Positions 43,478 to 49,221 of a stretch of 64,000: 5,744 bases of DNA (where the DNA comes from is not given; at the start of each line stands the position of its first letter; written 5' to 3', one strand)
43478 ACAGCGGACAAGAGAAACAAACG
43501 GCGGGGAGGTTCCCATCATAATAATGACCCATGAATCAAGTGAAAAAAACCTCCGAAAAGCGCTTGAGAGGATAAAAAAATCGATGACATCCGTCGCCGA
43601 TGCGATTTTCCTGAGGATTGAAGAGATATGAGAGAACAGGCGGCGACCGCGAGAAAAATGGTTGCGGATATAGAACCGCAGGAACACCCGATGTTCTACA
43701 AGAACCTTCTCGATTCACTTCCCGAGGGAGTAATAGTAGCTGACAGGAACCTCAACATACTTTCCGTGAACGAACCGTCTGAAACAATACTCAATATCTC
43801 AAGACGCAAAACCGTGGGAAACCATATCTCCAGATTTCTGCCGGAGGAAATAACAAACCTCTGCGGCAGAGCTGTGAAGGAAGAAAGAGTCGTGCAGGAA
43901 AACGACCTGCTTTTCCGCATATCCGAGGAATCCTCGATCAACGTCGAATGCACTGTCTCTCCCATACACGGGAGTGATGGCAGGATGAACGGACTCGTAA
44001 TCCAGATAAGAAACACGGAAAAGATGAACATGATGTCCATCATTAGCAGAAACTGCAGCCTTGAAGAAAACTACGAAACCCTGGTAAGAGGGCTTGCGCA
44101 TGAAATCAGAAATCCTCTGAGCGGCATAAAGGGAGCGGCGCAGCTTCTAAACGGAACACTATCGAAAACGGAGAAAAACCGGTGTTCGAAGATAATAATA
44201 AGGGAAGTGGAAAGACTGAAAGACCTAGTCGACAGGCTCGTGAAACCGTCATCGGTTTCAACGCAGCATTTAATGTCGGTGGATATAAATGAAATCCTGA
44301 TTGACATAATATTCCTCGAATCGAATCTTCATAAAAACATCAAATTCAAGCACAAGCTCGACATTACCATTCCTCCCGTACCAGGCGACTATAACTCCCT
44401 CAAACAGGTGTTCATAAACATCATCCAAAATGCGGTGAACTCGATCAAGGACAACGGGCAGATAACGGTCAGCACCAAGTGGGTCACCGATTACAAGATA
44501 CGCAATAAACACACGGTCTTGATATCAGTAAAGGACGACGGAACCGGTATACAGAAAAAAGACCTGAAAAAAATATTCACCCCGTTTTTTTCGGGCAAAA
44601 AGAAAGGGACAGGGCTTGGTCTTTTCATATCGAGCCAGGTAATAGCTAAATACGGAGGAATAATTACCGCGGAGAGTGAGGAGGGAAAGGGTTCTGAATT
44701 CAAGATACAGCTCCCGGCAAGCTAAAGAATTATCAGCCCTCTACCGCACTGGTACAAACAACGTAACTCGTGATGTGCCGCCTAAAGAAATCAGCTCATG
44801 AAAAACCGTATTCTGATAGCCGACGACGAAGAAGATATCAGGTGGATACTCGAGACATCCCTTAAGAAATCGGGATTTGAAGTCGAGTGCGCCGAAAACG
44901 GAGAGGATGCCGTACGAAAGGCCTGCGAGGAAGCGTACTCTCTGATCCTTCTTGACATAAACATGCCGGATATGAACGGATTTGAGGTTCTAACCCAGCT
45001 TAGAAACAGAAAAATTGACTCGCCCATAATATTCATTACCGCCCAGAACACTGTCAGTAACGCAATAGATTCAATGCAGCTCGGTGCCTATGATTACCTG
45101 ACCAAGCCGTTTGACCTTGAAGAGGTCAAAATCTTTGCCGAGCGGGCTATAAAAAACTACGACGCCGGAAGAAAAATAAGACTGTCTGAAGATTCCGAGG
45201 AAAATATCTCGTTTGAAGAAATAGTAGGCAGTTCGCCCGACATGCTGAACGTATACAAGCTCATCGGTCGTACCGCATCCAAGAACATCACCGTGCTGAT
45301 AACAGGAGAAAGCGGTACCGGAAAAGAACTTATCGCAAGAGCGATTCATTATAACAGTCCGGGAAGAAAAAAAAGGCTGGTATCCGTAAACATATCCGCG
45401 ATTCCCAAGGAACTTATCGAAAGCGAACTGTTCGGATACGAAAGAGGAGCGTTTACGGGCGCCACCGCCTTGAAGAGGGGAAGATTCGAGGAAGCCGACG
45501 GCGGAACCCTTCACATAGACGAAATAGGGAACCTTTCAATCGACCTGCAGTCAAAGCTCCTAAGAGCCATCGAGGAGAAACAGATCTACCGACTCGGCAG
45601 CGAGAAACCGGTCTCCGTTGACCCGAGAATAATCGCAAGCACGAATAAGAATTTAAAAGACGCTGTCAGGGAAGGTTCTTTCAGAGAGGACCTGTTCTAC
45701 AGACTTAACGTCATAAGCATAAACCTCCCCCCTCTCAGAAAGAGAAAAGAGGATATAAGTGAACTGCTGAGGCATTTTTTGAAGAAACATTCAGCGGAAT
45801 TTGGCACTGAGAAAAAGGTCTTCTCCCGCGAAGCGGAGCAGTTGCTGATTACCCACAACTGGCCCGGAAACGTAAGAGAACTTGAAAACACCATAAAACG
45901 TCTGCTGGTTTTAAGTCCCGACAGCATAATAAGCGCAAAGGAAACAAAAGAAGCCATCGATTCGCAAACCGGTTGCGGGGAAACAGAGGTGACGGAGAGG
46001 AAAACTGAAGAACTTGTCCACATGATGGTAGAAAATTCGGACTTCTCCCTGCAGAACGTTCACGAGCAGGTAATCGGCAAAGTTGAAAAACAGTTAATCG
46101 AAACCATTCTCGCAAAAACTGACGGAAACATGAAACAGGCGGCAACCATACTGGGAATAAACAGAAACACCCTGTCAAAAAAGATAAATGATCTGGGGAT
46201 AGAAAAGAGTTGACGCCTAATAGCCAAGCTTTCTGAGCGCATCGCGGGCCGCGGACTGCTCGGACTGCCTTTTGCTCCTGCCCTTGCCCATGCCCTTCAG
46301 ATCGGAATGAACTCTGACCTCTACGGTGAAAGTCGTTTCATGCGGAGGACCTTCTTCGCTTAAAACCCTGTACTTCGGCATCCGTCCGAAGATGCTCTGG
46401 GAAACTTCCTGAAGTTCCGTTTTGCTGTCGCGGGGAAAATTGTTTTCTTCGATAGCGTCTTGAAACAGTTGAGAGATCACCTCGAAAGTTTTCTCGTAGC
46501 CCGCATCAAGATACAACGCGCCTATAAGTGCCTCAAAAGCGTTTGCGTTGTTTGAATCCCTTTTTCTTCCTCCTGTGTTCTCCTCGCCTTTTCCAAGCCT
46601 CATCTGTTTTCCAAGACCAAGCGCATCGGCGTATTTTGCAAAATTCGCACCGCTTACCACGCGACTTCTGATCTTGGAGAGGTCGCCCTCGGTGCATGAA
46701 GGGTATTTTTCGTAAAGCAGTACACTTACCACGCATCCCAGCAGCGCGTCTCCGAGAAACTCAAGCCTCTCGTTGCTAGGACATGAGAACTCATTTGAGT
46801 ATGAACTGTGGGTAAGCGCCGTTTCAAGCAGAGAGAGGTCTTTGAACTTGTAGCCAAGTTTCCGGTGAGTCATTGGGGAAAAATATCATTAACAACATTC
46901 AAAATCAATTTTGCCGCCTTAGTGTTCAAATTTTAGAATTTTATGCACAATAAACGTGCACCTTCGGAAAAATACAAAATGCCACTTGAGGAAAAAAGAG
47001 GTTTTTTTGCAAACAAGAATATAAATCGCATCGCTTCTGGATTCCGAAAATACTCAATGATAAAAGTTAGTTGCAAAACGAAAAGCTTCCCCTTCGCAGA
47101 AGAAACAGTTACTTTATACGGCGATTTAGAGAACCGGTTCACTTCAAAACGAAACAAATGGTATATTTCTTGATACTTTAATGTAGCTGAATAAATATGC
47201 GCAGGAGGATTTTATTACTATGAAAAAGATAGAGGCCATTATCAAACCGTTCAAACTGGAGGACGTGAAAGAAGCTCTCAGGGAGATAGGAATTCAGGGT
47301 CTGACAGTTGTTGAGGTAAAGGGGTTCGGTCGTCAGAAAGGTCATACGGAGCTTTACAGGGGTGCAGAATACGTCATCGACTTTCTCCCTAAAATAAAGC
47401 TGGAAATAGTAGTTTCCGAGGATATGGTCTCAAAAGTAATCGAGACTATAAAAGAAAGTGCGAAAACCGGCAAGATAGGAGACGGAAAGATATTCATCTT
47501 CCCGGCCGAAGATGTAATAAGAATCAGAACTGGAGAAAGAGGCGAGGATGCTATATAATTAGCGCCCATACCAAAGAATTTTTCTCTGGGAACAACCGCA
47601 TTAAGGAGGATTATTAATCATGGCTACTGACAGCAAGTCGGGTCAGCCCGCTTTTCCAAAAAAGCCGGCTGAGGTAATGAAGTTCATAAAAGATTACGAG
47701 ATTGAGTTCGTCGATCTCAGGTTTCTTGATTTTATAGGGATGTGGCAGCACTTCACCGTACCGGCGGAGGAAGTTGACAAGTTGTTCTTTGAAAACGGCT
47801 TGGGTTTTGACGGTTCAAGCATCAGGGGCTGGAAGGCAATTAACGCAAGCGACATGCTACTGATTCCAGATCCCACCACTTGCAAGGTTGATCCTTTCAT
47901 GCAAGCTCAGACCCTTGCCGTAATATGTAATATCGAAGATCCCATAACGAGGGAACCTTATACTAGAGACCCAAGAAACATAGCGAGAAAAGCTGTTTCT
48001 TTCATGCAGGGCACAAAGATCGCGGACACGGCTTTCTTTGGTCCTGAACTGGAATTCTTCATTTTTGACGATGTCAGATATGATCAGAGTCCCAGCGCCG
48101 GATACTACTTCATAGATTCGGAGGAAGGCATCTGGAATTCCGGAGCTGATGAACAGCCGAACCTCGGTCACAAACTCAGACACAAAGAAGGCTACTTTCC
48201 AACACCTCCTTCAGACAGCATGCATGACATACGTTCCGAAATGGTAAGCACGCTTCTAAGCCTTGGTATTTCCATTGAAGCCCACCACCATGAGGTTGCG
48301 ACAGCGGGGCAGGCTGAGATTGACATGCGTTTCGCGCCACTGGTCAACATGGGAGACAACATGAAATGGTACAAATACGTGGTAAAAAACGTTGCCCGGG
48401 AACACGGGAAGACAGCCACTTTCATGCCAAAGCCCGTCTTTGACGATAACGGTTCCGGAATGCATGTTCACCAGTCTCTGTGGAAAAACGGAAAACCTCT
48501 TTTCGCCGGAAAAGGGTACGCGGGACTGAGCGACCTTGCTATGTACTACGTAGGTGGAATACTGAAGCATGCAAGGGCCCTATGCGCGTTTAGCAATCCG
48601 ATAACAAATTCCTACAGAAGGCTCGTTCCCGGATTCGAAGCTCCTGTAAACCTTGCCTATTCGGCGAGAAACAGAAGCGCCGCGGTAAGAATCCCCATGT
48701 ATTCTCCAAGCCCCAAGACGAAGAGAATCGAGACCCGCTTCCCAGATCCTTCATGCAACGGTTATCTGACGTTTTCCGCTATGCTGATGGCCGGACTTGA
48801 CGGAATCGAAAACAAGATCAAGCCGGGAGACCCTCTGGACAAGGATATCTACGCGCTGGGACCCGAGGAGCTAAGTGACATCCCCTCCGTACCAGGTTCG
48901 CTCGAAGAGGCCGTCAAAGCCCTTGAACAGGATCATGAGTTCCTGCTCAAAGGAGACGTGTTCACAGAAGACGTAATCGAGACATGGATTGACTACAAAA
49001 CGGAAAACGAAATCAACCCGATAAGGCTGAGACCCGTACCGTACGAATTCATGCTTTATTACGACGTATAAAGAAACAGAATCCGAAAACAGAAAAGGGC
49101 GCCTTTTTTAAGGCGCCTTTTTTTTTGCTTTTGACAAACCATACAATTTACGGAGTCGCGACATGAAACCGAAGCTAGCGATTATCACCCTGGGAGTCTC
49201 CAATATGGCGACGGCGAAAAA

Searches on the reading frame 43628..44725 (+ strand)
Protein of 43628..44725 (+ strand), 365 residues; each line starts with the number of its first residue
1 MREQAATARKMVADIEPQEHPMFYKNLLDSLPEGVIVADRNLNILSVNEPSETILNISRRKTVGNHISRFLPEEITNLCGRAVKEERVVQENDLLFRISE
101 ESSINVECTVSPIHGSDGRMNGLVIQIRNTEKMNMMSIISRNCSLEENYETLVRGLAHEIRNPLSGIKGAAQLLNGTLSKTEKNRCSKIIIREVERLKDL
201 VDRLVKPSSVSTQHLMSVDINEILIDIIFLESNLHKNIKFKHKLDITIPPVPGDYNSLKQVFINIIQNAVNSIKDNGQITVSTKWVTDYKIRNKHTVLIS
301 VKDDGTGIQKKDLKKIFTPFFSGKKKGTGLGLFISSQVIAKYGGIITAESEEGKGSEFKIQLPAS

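Call 69: search_protein_families(library=pfam, proteins=[window:43628-44725:+], max_evalue=0.00001)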
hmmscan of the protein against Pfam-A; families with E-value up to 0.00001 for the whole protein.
window:43628-44725:+ (365 aa): 6 families
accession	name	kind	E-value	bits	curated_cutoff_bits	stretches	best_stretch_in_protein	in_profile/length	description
PF02518.31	HATPase_c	-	1.4e-24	87.1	26.4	1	253-364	1-109/111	Histidine kinase-, DNA gyrase B-, and HSP90-like ATPase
PF00512.31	HisKA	-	2e-13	50.6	26.9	1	151-204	4-57/66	His Kinase A (phospho-acceptor) domain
PF00989.32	PAS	-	3.5e-10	40.3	22.6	1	23-128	2-111/113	PAS fold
PF13426.13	PAS_9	-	8.1e-09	36.1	27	1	32-129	1-100/103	PAS domain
PF08448.16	PAS_4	-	2.8e-07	31.2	23.1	1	28-126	1-101/110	PAS fold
PF13596.12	PAS_10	-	8.3e-06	26.8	22.1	0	25-127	2-102/106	PAS domain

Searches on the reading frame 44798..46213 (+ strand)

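Call 69: search_protein_families(library=pfam, proteins=[window:44798-46213:+], max_evalue=0.00001)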
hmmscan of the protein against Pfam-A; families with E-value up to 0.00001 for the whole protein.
window:44798-46213:+ (471 aa): 6 families
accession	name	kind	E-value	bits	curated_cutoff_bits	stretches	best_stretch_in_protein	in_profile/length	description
PF00158.32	Sigma54_activat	-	4e-67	225.5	20.2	1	142-308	1-167/168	Sigma-54 interaction domain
PF00072.30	Response_reg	-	1.9e-32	112.2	30.2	1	5-110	1-106/111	Response regulator receiver domain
PF25601.1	AAA_lid_14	-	6.5e-24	84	27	1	314-391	1-78/87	AAA+ ATPase lid domain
PF14532.12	Sigma54_activ_2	-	1.2e-17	64.9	25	1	143-313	1-138/138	Sigma-54 interaction domain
PF02954.25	HTH_8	-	9.5e-13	48.1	22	1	428-464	4-40/42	Bacterial regulatory protein, Fis family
PF07728.20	AAA_5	-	3.7e-07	30.7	22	1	166-285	2-124/139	AAA domain (dynein-related subfamily)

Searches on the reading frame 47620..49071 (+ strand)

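Call 69: search_protein_families(library=pfam, proteins=[window:47620-49071:+], max_evalue=0.00001)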
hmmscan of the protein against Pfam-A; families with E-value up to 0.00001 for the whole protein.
window:47620-49071:+ (483 aa): 2 families
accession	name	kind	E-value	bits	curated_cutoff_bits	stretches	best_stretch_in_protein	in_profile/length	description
PF00120.29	Gln-synt_C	-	1.1e-132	442.7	24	1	116-480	2-344/344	Glutamine synthetase, catalytic domain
PF03951.24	Gln-synt_N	-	1.4e-31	108.3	33.4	1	28-108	2-82/82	Glutamine synthetase, beta-Grasp domain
